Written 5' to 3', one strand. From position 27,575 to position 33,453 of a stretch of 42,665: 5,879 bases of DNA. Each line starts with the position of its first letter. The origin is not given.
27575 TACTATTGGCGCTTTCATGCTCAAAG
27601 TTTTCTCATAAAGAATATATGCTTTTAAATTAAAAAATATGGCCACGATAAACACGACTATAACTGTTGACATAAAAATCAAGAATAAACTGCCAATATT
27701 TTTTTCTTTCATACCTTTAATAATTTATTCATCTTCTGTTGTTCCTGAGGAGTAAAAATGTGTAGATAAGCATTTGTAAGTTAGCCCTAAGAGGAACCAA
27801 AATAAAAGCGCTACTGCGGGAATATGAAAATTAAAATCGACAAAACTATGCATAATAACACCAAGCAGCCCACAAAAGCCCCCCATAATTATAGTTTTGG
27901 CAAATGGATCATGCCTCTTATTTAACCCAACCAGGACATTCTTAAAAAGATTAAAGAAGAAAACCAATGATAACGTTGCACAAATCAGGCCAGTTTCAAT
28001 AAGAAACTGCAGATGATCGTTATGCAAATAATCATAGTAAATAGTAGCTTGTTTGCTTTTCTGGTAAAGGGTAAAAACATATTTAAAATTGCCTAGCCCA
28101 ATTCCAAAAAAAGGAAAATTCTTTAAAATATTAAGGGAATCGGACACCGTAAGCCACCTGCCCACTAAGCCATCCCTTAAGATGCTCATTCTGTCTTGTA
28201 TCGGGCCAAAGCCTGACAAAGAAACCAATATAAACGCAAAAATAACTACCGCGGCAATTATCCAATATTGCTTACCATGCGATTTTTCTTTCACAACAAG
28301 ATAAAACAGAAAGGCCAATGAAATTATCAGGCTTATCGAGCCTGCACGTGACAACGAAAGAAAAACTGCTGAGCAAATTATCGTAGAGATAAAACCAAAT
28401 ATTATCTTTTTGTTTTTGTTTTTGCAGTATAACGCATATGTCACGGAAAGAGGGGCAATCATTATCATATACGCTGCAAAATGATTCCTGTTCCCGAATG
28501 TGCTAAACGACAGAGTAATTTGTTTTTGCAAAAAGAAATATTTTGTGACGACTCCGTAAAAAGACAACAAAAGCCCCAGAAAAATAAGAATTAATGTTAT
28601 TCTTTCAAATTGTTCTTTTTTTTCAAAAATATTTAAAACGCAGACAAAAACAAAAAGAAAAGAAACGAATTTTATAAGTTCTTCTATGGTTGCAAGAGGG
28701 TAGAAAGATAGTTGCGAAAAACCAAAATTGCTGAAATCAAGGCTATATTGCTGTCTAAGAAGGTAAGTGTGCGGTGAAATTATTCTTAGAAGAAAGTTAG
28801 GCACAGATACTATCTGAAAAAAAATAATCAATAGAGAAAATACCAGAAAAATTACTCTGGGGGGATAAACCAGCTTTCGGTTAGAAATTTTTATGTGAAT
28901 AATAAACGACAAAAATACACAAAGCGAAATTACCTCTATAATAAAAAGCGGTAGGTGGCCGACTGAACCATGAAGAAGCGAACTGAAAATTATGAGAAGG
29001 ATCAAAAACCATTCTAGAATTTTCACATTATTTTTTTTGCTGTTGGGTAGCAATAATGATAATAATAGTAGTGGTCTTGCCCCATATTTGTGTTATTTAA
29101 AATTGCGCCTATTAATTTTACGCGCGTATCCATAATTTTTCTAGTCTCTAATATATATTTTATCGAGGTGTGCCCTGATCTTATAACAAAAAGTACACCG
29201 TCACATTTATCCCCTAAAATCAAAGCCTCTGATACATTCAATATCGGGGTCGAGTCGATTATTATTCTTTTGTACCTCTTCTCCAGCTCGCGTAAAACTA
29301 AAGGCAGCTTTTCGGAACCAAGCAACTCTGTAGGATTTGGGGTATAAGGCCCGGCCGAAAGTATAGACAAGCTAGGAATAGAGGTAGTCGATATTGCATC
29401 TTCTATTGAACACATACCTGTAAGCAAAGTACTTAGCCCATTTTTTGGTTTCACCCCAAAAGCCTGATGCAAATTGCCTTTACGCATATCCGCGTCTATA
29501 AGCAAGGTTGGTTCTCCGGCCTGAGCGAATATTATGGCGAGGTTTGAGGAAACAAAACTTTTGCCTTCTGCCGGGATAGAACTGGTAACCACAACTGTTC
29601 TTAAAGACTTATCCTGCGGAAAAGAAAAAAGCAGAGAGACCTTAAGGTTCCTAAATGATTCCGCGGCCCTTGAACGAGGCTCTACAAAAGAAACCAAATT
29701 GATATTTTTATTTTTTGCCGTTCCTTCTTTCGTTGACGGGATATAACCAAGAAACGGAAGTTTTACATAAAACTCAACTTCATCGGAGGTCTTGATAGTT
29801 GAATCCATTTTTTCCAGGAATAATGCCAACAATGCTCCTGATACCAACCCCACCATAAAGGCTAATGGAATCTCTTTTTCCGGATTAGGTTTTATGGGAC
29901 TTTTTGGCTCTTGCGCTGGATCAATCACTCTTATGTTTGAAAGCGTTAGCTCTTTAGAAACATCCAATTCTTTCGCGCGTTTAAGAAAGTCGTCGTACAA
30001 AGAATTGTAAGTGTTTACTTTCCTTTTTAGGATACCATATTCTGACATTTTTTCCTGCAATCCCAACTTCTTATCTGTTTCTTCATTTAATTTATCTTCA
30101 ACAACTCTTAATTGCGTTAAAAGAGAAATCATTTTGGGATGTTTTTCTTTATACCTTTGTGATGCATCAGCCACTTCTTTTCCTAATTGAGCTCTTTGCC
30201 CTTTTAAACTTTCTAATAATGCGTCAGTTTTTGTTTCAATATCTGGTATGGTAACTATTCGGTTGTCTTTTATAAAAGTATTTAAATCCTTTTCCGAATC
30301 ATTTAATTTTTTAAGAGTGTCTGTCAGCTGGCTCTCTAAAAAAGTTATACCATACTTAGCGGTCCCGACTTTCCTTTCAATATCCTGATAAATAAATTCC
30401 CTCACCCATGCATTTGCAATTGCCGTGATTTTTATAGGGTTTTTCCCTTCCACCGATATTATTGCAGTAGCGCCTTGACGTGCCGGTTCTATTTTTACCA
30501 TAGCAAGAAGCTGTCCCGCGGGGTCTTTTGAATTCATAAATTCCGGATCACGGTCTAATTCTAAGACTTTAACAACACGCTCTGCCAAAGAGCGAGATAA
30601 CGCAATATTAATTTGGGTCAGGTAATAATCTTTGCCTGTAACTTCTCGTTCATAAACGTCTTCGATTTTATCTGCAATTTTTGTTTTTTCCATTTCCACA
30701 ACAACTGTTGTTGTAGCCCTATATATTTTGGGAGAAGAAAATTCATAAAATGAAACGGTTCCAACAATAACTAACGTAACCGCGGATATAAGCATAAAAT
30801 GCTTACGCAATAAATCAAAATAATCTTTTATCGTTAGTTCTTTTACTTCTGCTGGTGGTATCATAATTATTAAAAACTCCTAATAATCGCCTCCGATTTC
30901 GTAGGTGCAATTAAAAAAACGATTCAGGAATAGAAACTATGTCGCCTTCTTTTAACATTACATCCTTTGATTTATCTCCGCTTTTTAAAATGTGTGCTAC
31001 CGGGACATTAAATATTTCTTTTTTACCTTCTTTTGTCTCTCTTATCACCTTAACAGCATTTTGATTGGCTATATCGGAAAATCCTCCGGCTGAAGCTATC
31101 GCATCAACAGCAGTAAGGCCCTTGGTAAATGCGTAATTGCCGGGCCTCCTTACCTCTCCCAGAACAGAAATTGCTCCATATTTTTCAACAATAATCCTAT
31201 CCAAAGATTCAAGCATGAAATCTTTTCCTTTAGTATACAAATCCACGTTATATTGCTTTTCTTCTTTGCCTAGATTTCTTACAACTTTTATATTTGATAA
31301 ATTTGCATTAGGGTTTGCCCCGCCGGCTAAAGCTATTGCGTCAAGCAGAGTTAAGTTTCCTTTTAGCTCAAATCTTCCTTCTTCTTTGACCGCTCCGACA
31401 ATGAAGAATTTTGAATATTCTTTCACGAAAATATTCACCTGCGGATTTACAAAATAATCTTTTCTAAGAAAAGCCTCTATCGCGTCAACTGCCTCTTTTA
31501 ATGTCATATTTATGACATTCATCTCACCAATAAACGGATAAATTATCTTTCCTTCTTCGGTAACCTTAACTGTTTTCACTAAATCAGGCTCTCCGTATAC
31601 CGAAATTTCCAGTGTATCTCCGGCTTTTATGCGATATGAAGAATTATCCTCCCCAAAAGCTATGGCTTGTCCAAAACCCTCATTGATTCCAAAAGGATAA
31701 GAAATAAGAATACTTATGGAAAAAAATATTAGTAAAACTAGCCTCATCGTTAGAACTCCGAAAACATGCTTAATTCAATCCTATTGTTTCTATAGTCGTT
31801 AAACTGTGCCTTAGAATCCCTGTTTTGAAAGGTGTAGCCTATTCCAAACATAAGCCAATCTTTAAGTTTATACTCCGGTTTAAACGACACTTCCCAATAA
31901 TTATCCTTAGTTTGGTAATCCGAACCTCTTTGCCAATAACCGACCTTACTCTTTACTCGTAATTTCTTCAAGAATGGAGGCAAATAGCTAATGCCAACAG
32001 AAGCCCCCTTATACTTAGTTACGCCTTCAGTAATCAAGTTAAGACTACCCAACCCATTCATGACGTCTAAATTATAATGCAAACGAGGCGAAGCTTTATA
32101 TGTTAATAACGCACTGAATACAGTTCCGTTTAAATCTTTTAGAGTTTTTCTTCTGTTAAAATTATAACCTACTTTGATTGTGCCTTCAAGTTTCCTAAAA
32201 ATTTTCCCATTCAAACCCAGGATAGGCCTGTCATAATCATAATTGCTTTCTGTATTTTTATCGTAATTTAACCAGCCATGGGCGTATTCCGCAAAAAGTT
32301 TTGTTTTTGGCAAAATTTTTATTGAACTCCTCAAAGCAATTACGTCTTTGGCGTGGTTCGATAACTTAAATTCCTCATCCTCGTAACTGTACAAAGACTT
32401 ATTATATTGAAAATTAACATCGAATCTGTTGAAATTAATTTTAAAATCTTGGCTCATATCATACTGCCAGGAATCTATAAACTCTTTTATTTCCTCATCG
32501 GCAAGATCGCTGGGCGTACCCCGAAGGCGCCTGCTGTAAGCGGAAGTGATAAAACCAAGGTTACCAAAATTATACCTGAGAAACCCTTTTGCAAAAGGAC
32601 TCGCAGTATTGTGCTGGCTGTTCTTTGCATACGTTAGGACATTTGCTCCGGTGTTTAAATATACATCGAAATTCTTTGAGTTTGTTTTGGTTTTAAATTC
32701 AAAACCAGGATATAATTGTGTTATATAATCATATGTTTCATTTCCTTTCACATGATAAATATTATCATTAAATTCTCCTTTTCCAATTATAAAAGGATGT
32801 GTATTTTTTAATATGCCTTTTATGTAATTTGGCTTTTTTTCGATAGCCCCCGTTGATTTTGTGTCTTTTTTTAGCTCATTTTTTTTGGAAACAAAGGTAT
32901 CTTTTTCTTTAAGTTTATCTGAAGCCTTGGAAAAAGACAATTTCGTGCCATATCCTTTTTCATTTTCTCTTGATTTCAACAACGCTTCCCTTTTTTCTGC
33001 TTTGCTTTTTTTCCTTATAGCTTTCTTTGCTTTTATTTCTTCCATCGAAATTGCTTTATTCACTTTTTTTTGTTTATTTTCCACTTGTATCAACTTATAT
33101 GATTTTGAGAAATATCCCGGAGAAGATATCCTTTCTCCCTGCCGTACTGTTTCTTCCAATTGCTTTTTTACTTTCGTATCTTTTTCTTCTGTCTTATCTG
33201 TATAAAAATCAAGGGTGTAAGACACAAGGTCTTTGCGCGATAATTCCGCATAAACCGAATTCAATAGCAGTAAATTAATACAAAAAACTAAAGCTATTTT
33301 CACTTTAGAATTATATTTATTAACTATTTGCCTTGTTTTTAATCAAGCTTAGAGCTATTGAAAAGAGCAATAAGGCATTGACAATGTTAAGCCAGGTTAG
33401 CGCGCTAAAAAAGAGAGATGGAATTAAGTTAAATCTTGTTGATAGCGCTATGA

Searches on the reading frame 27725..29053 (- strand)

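Call 74: search_protein_families(library=pfam, proteins=[window:27725-29053:-], max_evalue=0.00001)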
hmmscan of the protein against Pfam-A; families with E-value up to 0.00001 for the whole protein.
window:27725-29053:- (442 aa): 1 family
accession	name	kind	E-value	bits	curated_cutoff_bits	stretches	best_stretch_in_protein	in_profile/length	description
PF04932.20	Wzy_C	-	3.1e-15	56.7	31.7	1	225-358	5-144/149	O-Antigen ligase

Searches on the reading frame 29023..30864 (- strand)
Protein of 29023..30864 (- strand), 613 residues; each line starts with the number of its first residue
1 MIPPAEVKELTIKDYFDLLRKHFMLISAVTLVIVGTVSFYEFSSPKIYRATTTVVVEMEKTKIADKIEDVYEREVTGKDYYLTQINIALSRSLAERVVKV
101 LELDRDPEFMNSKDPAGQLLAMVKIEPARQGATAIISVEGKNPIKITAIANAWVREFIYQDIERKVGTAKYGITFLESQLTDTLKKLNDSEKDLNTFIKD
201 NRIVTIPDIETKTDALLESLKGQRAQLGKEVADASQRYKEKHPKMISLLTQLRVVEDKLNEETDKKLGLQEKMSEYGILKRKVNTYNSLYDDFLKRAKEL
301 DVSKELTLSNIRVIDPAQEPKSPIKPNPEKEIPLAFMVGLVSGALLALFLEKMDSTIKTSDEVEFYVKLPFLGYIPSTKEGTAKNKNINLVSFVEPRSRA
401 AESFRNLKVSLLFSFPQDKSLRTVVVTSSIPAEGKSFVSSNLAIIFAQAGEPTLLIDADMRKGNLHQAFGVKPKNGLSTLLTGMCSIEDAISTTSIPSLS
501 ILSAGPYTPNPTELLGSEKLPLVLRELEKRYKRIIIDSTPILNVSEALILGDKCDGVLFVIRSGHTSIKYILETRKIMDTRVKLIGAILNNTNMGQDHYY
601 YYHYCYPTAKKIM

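Call 75: search_protein_families(library=pfam, proteins=[window:29023-30864:-], max_evalue=0.00001)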
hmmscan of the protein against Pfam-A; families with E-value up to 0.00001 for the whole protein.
window:29023-30864:- (613 aa): 4 families
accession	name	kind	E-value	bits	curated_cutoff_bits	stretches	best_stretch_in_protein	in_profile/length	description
PF13807.11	GNVR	-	4.3e-12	46.2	27.7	1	279-349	9-79/82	G-rich domain on putative tyrosine kinase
PF13614.12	AAA_31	-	4.9e-12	46.6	27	1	434-565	14-151/177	AAA domain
PF02706.20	Wzz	-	1e-09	39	25.5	1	9-99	2-89/91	Chain length determinant protein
PF01656.29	CbiA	-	2.8e-08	34.2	25.4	0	433-590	10-81/125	CobQ/CobB/MinD/ParA nucleotide binding domain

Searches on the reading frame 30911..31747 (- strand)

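Call 75: search_protein_families(library=pfam, proteins=[window:30911-31747:-], max_evalue=0.00001)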
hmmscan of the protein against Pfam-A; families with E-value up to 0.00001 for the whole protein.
window:30911-31747:- (278 aa): 3 families
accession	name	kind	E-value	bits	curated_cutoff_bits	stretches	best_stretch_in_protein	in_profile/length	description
PF22461.2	SLBB_2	-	5.3e-27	94.2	27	2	193-272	3-78/79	SLBB domain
PF10531.15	SLBB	-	4.2e-26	91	27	2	194-244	3-52/55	SLBB domain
PF02563.21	Poly_export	-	3.9e-20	72.2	28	1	34-108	3-76/77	Polysaccharide biosynthesis/export protein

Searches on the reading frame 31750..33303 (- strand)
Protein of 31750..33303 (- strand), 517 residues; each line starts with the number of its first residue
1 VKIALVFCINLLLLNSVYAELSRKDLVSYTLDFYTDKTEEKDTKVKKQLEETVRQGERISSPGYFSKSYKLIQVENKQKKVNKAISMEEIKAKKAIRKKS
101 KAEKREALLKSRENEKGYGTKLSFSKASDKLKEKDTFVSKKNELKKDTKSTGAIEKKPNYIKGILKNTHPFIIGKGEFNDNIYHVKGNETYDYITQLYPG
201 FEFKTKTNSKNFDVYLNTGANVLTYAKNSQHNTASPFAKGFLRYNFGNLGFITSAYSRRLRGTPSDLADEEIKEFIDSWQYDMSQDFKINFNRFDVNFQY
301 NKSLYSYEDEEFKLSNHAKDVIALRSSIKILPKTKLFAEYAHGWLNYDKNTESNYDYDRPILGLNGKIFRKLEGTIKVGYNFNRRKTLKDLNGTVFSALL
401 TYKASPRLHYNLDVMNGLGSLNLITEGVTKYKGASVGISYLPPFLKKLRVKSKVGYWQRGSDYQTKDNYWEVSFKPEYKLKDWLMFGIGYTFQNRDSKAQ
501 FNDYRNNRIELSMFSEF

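Call 75: search_protein_families(library=pfam, proteins=[window:31750-33303:-], max_evalue=0.00001)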
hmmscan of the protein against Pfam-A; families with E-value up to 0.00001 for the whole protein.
window:31750-33303:- (517 aa): 1 family
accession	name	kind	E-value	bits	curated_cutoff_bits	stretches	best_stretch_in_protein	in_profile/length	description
PF10082.15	BBP2_2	-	1.4e-17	64.1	23.7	1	173-513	20-374/378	Putative beta-barrel porin 2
